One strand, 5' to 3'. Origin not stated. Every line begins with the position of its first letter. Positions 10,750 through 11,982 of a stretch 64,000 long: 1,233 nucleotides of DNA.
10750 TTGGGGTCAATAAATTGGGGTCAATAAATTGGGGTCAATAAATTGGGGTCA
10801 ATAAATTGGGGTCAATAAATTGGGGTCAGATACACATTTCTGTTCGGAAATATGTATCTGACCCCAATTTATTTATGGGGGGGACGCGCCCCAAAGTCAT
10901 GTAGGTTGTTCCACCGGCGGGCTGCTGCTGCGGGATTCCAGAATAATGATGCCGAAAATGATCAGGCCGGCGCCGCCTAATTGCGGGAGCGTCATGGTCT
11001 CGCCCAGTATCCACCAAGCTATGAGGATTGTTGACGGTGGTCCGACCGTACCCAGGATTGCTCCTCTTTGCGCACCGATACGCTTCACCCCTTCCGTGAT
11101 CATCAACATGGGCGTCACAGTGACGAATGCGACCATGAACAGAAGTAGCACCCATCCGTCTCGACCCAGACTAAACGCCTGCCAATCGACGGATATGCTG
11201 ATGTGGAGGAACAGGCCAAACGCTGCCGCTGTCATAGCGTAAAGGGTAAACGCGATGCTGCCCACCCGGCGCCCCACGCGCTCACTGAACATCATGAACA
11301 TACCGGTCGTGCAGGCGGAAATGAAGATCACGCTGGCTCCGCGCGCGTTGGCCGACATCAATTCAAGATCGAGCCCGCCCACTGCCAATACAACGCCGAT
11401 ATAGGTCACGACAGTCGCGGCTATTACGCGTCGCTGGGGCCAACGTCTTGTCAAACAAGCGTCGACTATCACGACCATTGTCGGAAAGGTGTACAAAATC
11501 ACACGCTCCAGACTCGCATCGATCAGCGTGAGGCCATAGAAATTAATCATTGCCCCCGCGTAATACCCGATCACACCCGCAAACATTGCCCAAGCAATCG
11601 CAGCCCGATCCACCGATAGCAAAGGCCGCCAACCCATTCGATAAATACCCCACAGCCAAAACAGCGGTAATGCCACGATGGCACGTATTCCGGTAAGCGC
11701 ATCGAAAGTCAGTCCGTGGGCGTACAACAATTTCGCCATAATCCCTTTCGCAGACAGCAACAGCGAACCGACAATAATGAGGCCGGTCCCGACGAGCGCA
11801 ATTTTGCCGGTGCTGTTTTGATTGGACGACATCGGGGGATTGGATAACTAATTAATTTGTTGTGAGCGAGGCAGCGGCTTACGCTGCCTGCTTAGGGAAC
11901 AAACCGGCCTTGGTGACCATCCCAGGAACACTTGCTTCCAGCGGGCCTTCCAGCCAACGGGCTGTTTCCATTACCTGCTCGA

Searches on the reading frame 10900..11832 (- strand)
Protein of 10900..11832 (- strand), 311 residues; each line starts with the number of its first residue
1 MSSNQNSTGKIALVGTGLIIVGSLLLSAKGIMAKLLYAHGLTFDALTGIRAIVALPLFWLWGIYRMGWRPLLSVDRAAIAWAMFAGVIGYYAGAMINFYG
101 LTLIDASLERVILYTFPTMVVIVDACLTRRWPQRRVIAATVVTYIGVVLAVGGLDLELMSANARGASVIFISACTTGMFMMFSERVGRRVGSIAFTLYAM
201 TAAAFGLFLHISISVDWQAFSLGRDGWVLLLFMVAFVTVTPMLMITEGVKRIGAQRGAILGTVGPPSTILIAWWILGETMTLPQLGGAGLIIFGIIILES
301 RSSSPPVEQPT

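Call 12: find_encoding_contigs(protein=window:10900-11832:-, flank=3000, max_places=10)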
Protein window:10900-11832:- (311 aa): 4 contigs read that carry it; 4 places shown.
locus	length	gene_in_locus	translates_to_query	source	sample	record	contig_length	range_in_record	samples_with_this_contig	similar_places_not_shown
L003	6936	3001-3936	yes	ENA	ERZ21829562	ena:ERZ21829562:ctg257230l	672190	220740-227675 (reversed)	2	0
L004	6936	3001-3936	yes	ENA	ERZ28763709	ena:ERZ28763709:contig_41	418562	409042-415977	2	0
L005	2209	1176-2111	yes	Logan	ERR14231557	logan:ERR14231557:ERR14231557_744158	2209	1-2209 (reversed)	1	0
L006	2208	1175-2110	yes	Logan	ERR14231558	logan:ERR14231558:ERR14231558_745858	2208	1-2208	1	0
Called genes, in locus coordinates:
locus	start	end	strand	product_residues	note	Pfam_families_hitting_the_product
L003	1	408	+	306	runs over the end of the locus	PF00903:Glyoxalase, PF22632:BphC_D1 (weak), PF00903:Glyoxalase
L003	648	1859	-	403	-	PF02515:CoA_transf_3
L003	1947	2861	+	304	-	PF00682:HMGL-like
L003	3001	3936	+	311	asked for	PF00892:EamA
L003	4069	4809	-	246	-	PF01177:Asp_Glu_race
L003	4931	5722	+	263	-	PF02798:GST_N, PF13409:GST_N_2, PF13417:GST_N_3, PF00043:GST_C, PF13410:GST_C_2 (weak)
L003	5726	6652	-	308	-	PF00126:HTH_1, PF03466:LysR_substrate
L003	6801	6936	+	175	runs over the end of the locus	PF00903:Glyoxalase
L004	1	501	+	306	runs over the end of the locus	PF00903:Glyoxalase, PF22632:BphC_D1 (weak), PF00903:Glyoxalase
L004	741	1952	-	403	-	PF02515:CoA_transf_3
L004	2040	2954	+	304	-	PF00682:HMGL-like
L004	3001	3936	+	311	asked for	PF00892:EamA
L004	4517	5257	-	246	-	PF01177:Asp_Glu_race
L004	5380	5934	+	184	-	PF02798:GST_N, PF13417:GST_N_3, PF13409:GST_N_2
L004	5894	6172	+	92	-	PF00043:GST_C, PF13410:GST_C_2 (weak)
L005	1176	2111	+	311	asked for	PF00892:EamA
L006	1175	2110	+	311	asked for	PF00892:EamA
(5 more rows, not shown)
